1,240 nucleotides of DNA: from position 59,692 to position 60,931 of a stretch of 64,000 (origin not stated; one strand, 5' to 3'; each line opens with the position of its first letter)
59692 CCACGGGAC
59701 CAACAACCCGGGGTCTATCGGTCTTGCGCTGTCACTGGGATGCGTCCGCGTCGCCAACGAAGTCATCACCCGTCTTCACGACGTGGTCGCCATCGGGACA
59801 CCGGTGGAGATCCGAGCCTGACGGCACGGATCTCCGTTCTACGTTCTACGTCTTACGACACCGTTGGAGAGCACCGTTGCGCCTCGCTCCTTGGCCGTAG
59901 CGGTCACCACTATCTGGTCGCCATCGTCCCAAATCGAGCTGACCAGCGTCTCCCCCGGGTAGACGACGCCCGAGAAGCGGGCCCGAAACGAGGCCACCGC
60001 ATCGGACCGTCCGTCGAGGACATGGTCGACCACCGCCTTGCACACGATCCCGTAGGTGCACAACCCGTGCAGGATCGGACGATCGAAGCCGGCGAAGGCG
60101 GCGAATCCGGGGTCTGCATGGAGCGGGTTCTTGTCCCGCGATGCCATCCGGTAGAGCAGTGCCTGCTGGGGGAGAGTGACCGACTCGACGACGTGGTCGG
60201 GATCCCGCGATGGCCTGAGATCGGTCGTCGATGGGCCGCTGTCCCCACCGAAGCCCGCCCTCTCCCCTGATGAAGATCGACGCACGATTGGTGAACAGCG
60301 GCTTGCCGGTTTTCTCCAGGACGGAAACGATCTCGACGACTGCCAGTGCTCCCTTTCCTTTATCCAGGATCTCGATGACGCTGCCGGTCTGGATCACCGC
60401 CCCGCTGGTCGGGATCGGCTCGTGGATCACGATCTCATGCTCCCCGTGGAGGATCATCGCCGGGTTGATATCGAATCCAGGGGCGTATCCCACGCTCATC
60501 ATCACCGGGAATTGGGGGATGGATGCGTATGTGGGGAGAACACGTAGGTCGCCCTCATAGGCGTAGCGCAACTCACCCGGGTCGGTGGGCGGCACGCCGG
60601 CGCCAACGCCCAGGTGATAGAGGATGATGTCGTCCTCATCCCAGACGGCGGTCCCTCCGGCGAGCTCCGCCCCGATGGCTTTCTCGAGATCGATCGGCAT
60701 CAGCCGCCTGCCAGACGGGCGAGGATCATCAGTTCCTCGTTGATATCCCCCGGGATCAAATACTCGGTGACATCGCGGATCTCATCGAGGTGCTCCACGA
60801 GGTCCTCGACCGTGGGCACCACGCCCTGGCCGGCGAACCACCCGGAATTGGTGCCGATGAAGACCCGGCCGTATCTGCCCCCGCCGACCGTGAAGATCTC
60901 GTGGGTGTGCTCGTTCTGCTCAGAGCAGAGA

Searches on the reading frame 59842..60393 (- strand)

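Call 36: search_protein_families(library=pfam, proteins=[window:59842-60393:-], max_evalue=0.001)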
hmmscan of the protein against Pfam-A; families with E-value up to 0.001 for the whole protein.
window:59842-60393:- (184 aa): 1 family
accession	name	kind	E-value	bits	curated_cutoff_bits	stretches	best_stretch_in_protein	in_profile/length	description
PF01575.25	MaoC_dehydratas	-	1.2e-26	93.1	27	1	61-171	6-116/123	MaoC like domain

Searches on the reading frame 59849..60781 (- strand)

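Call 36: search_protein_families(library=pfam, proteins=[window:59849-60781:-], max_evalue=0.001)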
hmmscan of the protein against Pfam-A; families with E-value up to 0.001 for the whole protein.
window:59849-60781:- (311 aa): 1 family
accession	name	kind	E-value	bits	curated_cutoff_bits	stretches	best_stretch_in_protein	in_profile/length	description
PF22622.2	MFE-2_hydrat-2_N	-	2.5e-32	111.8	27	1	48-173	4-130/130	MFE-2 hydratase 2 N-terminal domain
